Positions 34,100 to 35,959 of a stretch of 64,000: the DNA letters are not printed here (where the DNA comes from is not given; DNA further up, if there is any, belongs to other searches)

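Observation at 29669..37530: Lower-GC carbohydrate island: RpiB - split transketolase - DeoC-like aldolase - HAD phosphatase - FGGY kinase - membrane protein - AKR, divergent from GntR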

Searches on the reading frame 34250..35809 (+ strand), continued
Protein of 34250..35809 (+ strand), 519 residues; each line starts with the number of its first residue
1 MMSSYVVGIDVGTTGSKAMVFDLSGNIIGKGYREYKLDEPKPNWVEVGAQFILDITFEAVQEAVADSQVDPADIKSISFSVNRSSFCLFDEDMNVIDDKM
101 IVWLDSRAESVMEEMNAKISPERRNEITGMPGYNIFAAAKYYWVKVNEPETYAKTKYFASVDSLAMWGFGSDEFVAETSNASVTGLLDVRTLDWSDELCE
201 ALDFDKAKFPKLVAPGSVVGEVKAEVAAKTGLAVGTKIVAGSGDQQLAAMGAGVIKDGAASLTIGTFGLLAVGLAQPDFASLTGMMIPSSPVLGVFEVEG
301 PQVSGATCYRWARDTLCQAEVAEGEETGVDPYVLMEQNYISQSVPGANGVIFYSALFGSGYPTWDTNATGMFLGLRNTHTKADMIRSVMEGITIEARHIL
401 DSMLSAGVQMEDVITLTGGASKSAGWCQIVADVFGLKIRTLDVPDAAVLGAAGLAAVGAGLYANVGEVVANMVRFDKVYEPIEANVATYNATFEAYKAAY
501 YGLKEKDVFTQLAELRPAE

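Call 66: search_protein_families(library=ncbifam, proteins=[L090:15621-16499:+, L090:16582-17166:+, L090:12649-13752:+, L090:4010-4843:-, L090:17197-17526:+], max_evalue=0.00001)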
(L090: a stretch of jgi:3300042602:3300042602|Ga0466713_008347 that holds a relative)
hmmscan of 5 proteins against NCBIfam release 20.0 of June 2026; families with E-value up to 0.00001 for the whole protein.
L090:15621-16499:+ (292 aa): 5 families
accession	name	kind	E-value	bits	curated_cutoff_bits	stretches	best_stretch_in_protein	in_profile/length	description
NF006081.0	PRK08227.1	equivalog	8e-117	389.7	297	1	1-291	1-290/291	3-hydroxy-5-phosphonooxypentane-2,4-dione thiolase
NF005556.0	PRK07226.1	subfamily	1.7e-45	155.5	241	1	34-288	4-265/267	2-amino-3,7-dideoxy-D-threo-hept-6-ulosonate synthase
TIGR01949.1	ADH_synth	equivalog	2.9e-38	132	299.45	1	35-283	2-253/255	2-amino-3,7-dideoxy-D-threo-hept-6-ulosonate synthase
NF041223.1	BagB_FevI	exception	4.6e-26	91.6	500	1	34-276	7-256/257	bagremycin/ferroverdin biosynthesis DhnA-type aldolase BagB/FevI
NF040816.1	Fbpase1_Arch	equivalog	5.5e-25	88.3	430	1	35-284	7-267/271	class I fructose-bisphosphate aldolase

L090:16582-17166:+ (194 aa): 0 families

L090:12649-13752:+ (367 aa): 6 families
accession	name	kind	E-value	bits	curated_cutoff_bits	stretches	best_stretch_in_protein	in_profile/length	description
NF006941.0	PRK09423.1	subfamily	1.8e-121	405.4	336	1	1-364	1-365/367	glycerol dehydrogenase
NF047954.1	PrpdilGlycDhGldA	equivalog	6.3e-103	344.8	700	1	1-361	1-362/365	bifunctional L-1,2-propanediol dehydrogenase/glycerol dehydrogenase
NF053832.1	GlycoaldRedHalo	equivalog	9.5e-97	324.4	550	1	3-362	3-363/363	glycolaldehyde reductase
NF007880.0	PRK10586.1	equivalog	8.5e-43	146.7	429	1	25-355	30-358/362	oxidoreductase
NF002022.0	PRK00843.1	equivalog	1.5e-28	99.8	413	1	3-285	6-283/350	NAD(P)-dependent glycerol-1-phosphate dehydrogenase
NF041822.1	daptide_DH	equivalog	9.1e-07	28.1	300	1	40-108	12-80/363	daptide-type RiPP biosynthesis dehydogenase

L090:4010-4843:- (277 aa): 4 families
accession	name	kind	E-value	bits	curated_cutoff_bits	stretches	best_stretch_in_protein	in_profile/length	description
NF008598.0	PRK11565.1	equivalog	2.1e-79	266.5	425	1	4-261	5-262/275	2,5-didehydrogluconate reductase DkgA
NF008377.0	PRK11172.1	equivalog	5.1e-60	203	327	1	13-263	2-254/267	2,5-didehydrogluconate reductase DkgB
NF007695.0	PRK10376.1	subfamily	3.9e-07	29.5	280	1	88-260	110-287/290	oxidoreductase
NF049922.1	MethglyxlRedYdjG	equivalog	4.2e-07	29.3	550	0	89-150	117-180/326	NADH-dependent methylglyoxal reductase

L090:17197-17526:+ (109 aa): 0 families
